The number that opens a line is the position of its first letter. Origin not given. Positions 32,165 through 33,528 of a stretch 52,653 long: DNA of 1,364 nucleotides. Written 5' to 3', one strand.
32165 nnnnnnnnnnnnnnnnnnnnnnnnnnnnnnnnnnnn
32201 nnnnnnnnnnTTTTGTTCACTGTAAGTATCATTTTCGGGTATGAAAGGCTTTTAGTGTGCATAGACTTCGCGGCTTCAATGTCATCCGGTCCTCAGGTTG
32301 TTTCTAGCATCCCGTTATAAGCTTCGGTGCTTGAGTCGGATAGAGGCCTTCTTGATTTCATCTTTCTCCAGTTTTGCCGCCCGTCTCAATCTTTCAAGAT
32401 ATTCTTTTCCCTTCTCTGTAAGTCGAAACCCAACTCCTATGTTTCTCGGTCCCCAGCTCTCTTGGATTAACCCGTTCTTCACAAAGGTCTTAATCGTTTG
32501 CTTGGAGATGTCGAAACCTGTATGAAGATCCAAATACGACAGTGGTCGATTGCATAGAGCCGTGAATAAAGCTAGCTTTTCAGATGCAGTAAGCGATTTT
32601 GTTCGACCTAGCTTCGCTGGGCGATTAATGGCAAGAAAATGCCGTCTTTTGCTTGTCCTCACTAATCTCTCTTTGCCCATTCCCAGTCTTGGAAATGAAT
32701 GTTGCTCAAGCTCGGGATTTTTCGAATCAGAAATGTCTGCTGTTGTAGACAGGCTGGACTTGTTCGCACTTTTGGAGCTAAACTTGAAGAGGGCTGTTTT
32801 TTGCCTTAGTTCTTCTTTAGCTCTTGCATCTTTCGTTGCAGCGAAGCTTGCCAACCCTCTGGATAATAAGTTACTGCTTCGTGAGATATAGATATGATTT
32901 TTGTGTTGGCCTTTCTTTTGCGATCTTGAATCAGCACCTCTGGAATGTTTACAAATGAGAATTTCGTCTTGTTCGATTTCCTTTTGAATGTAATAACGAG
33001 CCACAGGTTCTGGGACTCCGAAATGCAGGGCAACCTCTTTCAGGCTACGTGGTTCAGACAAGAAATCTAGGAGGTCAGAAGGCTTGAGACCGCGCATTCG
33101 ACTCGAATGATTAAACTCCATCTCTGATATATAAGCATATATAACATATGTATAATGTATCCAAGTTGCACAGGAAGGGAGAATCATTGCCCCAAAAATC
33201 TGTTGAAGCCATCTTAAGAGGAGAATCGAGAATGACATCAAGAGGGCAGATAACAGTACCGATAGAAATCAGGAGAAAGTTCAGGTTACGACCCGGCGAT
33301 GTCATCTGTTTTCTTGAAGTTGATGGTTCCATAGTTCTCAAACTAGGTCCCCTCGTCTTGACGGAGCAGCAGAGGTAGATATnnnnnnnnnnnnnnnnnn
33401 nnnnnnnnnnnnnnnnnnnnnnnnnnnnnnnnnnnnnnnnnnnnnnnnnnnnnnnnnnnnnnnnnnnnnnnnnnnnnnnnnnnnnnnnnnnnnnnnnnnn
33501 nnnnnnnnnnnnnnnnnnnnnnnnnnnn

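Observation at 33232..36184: AbrB-type mini-protein translationally coupled to a 933-aa fusion of a PqqD/RRE-like domain and an M50-like intramembrane metalloprotease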

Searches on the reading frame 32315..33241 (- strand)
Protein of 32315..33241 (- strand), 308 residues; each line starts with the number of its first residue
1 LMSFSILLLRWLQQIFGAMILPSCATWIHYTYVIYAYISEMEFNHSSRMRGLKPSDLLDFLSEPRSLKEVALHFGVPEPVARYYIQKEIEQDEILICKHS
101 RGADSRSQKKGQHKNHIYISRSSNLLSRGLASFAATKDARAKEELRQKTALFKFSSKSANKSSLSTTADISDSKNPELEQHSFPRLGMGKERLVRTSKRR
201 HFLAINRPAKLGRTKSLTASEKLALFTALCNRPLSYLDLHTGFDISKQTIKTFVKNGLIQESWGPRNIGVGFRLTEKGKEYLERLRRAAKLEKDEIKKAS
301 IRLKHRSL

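Call 3: search_protein_families(library=pfam, proteins=[window:32315-33241:-], max_evalue=1)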
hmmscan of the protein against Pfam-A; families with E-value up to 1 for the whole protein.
window:32315-33241:- (308 aa): 4 families
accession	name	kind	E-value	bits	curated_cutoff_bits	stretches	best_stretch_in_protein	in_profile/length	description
PF25213.1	HVO_A0261_N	-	0.00031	21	35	1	220-288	11-77/86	HVO_A0261 N-terminal domain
PF14947.12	HTH_45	-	0.00079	19.8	25.5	1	243-292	33-76/77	Winged helix-turn-helix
PF12840.13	HTH_20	-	0.0059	17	27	0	56-83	8-37/51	Helix-turn-helix domain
PF04703.18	FaeA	-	0.015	16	20.7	0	56-87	4-38/62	FaeA-like protein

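Call 4: search_protein_families(library=ncbifam, proteins=[window:32315-33241:-], max_evalue=1)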
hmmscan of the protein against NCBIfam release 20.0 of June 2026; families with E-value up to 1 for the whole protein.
window:32315-33241:- (308 aa): 2 families
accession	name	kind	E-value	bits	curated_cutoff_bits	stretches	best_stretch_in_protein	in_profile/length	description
NF053610.1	Sso10a_fam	subfamily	0.019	15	60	1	243-282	31-64/64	Sso10a family chromatin protein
NF011887.0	PRK15360.1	equivalog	0.039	13.7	200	1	61-108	15-62/138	pathogenicity island 2 effector protein SseE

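Call 36: search_protein_families(library=padloc, proteins=[window:32315-33241:-], max_evalue=0.1)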
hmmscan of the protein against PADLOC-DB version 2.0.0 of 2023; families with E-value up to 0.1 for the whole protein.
window:32315-33241:- (308 aa): 0 families

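Call 83: search_protein_families(library=phrogs, proteins=[window:32315-33241:-], max_evalue=0.01)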
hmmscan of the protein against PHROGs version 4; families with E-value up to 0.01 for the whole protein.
window:32315-33241:- (308 aa): 1 family
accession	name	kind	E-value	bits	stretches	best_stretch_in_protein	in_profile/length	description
phrog_33699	-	unknown function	0.0013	19.2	0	210-258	76-123/213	-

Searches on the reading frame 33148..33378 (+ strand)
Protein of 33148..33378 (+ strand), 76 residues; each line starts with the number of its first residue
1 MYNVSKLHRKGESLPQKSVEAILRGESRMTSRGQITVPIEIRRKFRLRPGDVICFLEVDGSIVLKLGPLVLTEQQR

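Call 3: search_protein_families(library=pfam, proteins=[window:33148-33378:+], max_evalue=1)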
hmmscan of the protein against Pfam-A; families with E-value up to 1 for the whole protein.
window:33148-33378:+ (76 aa): 3 families
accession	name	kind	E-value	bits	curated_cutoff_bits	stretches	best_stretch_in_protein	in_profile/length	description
PF04014.23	MazE_antitoxin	-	2.1e-07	31.2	24.7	1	30-65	5-41/48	Antidote-toxin recognition MazE, bacterial antitoxin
PF15937.10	PrlF_antitoxin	-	1.1e-05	26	32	1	26-64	1-40/99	prlF antitoxin for toxin YhaV_toxin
PF07497.18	Rho_RNA_bind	-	0.16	12.2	27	1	22-53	14-45/73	Rho termination factor, RNA-binding domain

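Call 36: search_protein_families(library=padloc, proteins=[window:33148-33378:+], max_evalue=0.1)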
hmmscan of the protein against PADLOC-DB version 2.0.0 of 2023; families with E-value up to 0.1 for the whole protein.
window:33148-33378:+ (76 aa): 0 families

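Call 69: find_homologous_proteins(query=window:33148-33378:+, max_evalue=0.001)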
Query window:33148-33378:+ (76 aa): 138 proteins with E <= 0.001 among 138 candidates; the best 120 are listed.
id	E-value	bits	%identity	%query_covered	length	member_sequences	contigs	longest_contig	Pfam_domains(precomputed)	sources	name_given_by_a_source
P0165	2.6e-41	156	100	100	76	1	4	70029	PF04014.24,PF15937.11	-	-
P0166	1.6e-27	112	92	79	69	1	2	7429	PF04014.24,PF15937.11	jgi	jgi:AbrB family looped-hinge helix DNA binding protein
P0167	1.3e-26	109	90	79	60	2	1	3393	PF04014.24,PF15937.11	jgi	jgi:AbrB family looped-hinge helix DNA binding protein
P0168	5.1e-26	107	84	83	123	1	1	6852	PF04014.24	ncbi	-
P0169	4.8e-25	104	84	76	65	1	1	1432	PF04014.24,PF15937.11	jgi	-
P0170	5.0e-25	104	82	79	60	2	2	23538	PF04014.24,PF15937.11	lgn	-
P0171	3.7e-24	101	74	82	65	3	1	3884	PF04014.24,PF15937.11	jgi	-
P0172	6.8e-24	101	80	84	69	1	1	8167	PF04014.24,PF15937.11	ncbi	-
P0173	7.1e-24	101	73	88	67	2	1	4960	PF04014.24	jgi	jgi:AbrB family looped-hinge helix DNA binding protein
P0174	7.2e-24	101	73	88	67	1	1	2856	PF04014.24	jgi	jgi:AbrB family looped-hinge helix DNA binding protein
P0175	8.3e-24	100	81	76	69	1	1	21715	PF04014.24,PF15937.11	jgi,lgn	-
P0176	9.6e-24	100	73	88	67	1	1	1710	PF04014.24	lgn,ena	-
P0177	9.7e-24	100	78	79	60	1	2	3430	PF04014.24,PF15937.11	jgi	-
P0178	1.5e-23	99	77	79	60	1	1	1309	PF04014.24,PF15937.11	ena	-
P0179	1.5e-23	99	77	79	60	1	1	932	PF04014.24,PF15937.11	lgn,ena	-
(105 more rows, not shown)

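Call 83: search_protein_families(library=phrogs, proteins=[window:33148-33378:+], max_evalue=0.01)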
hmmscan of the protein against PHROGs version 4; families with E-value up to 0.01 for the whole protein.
window:33148-33378:+ (76 aa): 1 family
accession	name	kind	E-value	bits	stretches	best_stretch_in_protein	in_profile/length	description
phrog_4681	-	moron, auxiliary metabolic gene and host takeover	0.00026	21.9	1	28-65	9-46/87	antitoxin from a toxin-antitoxin system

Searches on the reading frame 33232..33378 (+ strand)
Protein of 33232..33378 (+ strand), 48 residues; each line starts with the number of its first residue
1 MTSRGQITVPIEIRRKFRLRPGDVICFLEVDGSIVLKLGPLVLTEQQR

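Call 3: search_protein_families(library=pfam, proteins=[window:33232-33378:+], max_evalue=1)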
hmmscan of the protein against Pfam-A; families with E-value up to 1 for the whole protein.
window:33232-33378:+ (48 aa): 2 families
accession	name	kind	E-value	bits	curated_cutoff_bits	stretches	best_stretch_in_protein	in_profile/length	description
PF04014.23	MazE_antitoxin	-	9.6e-08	32.3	24.7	1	2-37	5-41/48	Antidote-toxin recognition MazE, bacterial antitoxin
PF15937.10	PrlF_antitoxin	-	8e-05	23.2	32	1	1-36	4-40/99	prlF antitoxin for toxin YhaV_toxin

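Call 4: search_protein_families(library=ncbifam, proteins=[window:33232-33378:+], max_evalue=1)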
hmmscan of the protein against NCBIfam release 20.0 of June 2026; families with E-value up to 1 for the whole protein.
window:33232-33378:+ (48 aa): 6 families
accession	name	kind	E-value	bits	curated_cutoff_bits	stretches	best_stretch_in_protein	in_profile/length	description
TIGR01439.1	lp_hng_hel_AbrB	domain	5.5e-09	35.6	28.3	1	2-37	5-41/44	transcriptional regulator, AbrB family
NF007429.0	PRK09974.1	equivalog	1.1e-05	25.3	125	1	1-36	17-53/114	type II toxin-antitoxin system PrlF family antitoxin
NF040962.1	near_HgcAB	equivalog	2.4e-05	24.1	70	1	3-33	12-44/70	HgcAB-associated protein HgcC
TIGR02851.1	spore_V_T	equivalog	0.00048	20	235.9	1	5-37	13-46/180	stage V sporulation protein T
NF050106.1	TA_MazE_antitoxin_Deino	equivalog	0.0039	17.4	65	1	5-27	1-23/65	type II toxin-antitoxin system MazE family antitoxin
NF006352.0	PRK08577.1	equivalog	0.05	13.7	140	1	2-31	10-38/136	hypothetical protein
